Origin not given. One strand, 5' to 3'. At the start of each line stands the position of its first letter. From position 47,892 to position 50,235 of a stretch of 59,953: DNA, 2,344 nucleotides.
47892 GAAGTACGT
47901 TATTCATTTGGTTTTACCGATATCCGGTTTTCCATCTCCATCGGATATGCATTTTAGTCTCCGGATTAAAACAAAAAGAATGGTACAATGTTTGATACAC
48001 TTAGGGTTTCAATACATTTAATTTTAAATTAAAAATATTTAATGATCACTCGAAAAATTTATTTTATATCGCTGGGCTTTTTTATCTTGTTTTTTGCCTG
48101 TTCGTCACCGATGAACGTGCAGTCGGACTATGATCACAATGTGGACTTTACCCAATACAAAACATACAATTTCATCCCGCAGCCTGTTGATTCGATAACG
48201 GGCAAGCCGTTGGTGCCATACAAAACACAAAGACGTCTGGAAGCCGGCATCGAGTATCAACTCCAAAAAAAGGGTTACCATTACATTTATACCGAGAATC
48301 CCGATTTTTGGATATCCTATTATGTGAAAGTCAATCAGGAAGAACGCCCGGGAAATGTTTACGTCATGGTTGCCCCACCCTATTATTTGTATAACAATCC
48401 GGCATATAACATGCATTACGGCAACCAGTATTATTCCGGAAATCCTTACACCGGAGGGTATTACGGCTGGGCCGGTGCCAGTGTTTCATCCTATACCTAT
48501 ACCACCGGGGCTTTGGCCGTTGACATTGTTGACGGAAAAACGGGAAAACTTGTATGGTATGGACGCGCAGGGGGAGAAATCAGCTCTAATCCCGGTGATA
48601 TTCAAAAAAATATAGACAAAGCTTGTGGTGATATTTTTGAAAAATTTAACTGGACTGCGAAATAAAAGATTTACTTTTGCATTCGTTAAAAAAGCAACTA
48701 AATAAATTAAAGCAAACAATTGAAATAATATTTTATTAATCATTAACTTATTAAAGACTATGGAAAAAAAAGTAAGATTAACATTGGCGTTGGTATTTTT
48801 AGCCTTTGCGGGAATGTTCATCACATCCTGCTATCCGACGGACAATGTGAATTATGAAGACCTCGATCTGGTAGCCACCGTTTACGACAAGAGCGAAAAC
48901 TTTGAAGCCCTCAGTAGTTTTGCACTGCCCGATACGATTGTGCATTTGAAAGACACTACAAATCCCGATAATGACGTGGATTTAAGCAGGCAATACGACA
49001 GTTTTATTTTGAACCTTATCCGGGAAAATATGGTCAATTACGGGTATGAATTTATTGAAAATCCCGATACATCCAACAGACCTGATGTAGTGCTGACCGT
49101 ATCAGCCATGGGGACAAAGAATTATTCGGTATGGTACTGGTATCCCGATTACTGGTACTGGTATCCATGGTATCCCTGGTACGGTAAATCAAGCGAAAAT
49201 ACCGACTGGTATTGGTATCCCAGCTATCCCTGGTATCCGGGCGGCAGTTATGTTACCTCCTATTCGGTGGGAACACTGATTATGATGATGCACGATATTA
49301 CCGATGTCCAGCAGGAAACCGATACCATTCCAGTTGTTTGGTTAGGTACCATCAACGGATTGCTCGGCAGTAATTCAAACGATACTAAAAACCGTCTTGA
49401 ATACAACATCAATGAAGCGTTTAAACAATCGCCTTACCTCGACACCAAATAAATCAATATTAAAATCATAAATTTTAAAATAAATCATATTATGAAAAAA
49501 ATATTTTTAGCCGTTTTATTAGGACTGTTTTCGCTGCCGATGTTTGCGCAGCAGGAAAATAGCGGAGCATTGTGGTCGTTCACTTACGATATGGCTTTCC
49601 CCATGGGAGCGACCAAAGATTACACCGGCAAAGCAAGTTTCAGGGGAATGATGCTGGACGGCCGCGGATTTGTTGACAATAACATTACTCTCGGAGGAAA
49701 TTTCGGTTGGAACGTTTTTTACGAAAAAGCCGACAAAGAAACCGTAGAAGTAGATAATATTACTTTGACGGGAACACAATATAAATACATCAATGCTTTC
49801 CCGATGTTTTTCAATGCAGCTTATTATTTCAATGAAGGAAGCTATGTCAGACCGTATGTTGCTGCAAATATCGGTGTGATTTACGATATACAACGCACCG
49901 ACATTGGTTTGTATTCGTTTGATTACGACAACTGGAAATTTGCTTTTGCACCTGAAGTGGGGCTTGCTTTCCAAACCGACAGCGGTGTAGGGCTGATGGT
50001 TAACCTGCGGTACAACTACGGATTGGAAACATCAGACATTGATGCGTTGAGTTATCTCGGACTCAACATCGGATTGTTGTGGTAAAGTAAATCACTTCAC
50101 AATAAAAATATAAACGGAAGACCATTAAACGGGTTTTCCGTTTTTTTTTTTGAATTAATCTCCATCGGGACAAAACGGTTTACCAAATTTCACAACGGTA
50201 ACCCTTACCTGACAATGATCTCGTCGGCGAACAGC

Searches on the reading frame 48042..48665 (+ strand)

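Call 12: search_protein_families(library=pfam, proteins=[window:48042-48665:+], max_evalue=0.0001)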
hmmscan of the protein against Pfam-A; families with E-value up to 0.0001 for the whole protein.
window:48042-48665:+ (207 aa): 1 family
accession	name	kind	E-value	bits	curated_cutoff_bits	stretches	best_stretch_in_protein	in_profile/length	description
PF13590.11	DUF4136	-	1.5e-35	123.3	32.8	1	26-202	1-150/152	Domain of unknown function (DUF4136)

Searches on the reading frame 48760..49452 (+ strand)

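Call 12: search_protein_families(library=pfam, proteins=[window:48760-49452:+], max_evalue=0.0001)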
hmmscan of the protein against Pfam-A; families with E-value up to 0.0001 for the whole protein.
window:48760-49452:+ (230 aa): 1 family
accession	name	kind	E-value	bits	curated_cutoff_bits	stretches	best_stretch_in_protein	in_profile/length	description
PF13590.11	DUF4136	-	6e-23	82.4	32.8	1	38-226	1-152/152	Domain of unknown function (DUF4136)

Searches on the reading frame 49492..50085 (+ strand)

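Call 12: search_protein_families(library=pfam, proteins=[window:49492-50085:+], max_evalue=0.0001)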
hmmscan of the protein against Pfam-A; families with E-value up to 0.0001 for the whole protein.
window:49492-50085:+ (197 aa): 1 family
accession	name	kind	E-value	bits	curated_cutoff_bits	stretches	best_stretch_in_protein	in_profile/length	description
PF13505.12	OMP_b-brl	-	6.2e-09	36.7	28.7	1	5-195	1-171/175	Outer membrane protein beta-barrel domain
